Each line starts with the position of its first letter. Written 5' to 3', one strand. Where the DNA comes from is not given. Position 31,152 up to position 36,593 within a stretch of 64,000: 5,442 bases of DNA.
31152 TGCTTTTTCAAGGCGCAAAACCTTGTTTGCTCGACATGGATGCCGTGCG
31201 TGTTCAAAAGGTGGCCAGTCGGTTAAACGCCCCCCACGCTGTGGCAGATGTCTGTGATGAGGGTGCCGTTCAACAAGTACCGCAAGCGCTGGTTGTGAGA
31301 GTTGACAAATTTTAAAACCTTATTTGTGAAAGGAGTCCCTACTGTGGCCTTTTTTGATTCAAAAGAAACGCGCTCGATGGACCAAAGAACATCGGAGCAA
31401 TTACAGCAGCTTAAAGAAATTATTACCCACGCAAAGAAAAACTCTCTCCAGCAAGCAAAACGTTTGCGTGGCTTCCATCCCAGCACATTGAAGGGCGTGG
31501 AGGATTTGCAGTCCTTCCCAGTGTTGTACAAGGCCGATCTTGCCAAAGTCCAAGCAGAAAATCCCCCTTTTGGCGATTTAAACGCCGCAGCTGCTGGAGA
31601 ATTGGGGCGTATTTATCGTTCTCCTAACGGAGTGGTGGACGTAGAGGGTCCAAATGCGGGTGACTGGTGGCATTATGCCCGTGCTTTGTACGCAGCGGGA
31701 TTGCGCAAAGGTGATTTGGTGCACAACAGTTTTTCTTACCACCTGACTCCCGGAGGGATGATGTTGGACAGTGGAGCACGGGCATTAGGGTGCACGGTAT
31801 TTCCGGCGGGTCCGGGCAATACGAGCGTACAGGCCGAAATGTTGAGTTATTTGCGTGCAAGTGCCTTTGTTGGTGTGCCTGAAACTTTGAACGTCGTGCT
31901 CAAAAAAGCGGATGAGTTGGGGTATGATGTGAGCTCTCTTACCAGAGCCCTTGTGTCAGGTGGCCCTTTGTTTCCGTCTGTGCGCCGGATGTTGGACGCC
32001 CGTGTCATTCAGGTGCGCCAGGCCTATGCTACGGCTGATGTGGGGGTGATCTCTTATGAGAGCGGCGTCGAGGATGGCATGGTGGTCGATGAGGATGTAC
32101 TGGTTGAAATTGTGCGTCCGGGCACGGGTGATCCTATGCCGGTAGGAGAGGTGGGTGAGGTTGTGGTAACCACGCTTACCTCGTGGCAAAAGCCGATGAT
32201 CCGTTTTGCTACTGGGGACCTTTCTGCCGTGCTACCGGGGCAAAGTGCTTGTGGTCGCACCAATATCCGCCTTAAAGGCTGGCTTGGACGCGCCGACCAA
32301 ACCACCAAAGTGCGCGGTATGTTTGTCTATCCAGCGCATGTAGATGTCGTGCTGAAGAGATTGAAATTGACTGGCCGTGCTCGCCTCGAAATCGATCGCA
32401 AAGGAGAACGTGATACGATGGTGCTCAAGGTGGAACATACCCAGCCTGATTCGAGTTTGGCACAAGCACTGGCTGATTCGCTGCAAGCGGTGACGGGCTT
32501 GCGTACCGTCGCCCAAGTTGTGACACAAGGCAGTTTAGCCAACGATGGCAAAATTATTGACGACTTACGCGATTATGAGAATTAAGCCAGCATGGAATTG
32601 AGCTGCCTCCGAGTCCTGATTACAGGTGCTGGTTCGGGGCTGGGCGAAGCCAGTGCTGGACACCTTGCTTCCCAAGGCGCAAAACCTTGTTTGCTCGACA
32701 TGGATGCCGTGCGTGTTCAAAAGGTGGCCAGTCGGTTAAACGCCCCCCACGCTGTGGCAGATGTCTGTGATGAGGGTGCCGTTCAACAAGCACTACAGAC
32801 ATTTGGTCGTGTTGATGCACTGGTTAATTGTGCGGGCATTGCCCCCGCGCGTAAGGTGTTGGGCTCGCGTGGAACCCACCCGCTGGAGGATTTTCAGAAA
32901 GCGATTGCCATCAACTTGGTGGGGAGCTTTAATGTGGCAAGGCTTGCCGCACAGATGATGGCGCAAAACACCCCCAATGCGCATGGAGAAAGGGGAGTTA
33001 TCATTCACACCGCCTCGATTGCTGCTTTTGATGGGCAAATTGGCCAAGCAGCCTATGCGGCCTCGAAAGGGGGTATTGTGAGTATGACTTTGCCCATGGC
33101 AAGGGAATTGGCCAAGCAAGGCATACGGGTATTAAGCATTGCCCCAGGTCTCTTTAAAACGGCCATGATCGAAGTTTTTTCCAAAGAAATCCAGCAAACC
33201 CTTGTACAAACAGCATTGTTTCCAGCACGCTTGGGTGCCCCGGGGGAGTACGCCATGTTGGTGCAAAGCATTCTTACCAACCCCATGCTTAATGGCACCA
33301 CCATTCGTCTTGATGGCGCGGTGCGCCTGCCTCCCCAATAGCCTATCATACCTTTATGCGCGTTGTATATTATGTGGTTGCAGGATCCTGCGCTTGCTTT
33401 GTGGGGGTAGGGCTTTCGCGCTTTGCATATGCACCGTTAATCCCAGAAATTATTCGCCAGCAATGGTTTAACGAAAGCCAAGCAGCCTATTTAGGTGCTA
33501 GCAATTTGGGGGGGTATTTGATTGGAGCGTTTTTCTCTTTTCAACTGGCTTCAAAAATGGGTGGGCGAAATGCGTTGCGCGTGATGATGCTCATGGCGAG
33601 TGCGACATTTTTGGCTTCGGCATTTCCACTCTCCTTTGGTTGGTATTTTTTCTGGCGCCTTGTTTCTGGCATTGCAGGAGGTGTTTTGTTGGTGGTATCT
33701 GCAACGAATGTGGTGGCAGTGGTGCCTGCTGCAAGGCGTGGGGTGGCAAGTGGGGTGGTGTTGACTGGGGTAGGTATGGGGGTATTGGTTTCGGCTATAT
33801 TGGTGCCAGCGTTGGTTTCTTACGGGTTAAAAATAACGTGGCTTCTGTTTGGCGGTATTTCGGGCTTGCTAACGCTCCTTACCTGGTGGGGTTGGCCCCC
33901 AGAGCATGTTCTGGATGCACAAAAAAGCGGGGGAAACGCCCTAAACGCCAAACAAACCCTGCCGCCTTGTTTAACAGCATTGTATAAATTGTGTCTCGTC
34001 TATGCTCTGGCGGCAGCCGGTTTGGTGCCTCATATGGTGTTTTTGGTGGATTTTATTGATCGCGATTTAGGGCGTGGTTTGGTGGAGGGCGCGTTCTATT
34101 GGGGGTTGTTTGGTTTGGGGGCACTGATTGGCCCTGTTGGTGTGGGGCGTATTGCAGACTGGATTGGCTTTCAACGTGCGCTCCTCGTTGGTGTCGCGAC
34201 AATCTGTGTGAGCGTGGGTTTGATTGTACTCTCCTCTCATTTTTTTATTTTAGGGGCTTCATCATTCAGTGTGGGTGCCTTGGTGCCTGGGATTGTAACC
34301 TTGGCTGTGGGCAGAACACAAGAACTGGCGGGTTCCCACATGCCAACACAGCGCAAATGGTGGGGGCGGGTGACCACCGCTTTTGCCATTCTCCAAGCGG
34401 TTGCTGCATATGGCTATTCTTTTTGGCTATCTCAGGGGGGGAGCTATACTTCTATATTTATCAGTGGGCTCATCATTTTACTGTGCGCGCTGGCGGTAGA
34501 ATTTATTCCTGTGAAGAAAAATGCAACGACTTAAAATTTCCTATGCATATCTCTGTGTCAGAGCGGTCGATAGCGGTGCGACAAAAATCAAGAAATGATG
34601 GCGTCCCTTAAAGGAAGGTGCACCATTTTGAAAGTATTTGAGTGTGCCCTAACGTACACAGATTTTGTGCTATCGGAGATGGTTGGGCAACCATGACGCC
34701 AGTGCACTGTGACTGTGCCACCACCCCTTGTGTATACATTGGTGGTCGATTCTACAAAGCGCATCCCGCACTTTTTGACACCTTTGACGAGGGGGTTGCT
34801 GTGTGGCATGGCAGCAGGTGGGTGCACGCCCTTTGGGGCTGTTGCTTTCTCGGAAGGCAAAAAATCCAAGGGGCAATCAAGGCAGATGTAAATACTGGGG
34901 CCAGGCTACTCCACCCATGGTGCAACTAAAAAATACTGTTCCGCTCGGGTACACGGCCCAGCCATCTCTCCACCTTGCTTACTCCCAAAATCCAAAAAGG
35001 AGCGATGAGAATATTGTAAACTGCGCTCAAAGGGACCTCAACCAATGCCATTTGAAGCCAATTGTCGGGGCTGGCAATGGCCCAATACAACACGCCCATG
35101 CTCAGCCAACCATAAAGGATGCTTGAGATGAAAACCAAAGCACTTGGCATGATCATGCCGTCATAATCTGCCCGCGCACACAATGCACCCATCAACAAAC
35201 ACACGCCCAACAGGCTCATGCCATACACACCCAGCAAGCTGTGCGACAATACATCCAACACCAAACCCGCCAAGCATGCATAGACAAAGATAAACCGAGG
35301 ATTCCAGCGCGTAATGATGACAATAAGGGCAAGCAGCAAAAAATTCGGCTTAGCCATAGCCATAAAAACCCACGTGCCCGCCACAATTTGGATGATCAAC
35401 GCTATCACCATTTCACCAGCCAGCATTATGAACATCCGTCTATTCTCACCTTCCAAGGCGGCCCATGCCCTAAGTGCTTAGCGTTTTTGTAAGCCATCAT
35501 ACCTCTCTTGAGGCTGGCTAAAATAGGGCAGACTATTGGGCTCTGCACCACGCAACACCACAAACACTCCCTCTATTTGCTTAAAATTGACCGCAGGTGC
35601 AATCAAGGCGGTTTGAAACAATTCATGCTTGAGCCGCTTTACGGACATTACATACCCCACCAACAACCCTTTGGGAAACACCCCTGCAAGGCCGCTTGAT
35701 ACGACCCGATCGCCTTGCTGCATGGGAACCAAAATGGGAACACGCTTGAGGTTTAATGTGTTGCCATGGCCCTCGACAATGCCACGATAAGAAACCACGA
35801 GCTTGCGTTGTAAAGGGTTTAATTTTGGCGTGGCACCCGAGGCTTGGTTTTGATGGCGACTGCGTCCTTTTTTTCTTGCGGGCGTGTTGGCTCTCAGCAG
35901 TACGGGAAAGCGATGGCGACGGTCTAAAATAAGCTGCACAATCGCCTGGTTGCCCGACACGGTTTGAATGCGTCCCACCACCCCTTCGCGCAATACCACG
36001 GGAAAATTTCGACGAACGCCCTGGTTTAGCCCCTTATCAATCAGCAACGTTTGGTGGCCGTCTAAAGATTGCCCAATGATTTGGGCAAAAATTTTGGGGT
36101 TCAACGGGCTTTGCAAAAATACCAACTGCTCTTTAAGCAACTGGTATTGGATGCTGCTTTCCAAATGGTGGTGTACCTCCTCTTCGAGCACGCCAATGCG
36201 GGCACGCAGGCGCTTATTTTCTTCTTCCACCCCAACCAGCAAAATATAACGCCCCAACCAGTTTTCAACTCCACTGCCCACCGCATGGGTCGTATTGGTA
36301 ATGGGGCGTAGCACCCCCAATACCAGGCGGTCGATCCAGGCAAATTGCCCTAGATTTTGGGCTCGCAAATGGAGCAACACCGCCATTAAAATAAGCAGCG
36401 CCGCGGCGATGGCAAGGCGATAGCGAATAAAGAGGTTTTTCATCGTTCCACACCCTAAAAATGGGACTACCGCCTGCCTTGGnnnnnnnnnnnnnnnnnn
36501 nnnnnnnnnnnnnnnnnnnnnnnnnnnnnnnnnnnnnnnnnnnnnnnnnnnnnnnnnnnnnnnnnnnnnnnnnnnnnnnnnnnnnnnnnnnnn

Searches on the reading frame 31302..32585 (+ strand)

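Call 67: search_protein_families(library=pfam, proteins=[window:31302-32585:+], max_evalue=0.00001)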
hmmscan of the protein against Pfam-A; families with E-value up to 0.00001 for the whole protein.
window:31302-32585:+ (427 aa): 2 families
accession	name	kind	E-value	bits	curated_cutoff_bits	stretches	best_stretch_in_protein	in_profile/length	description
PF00501.34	AMP-binding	-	3.2e-09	36.5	29.9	1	162-290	230-375/384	AMP-binding enzyme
PF14535.12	AMP-binding_C_2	-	6.8e-07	29.9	25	1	339-414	1-84/96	AMP-binding enzyme C-terminal domain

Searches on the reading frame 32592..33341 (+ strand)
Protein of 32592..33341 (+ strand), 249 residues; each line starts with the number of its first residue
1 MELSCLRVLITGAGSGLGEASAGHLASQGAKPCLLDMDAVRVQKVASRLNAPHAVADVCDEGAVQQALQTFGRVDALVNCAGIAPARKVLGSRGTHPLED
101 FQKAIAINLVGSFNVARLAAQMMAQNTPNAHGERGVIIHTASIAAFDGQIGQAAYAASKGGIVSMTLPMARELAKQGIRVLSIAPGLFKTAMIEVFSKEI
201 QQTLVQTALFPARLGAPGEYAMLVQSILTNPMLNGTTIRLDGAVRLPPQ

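Call 67: search_protein_families(library=pfam, proteins=[window:32592-33341:+], max_evalue=0.00001)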
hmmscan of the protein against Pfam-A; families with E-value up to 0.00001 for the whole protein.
window:32592-33341:+ (249 aa): 3 families
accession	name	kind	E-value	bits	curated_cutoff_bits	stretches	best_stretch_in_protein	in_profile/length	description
PF00106.31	adh_short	-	4.3e-41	141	26.6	1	8-196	3-190/195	short chain dehydrogenase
PF13561.12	adh_short_C2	-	3.9e-36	125.2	27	1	12-242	1-233/236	Enoyl-(Acyl carrier protein) reductase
PF08659.16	KR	-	4.1e-06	27.3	22.6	0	8-188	3-178/180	KR domain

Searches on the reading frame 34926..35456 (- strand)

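Call 76: search_protein_families(library=pfam, proteins=[window:34926-35456:-], max_evalue=0.00001)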
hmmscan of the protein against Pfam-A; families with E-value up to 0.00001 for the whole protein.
window:34926-35456:- (176 aa): 1 family
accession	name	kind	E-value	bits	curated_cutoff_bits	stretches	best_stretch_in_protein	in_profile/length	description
PF04093.17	MreD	-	2.1e-09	38.2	24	1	9-156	7-149/158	rod shape-determining protein MreD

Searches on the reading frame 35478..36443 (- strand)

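Call 76: search_protein_families(library=pfam, proteins=[window:35478-36443:-], max_evalue=0.00001)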
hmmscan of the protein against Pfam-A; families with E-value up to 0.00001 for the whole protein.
window:35478-36443:- (321 aa): 1 family
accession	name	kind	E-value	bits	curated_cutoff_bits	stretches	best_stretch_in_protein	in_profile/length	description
PF04085.20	MreC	-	1.8e-35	122.3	28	1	129-296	9-146/147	Rod shape-determining protein MreC, barrel core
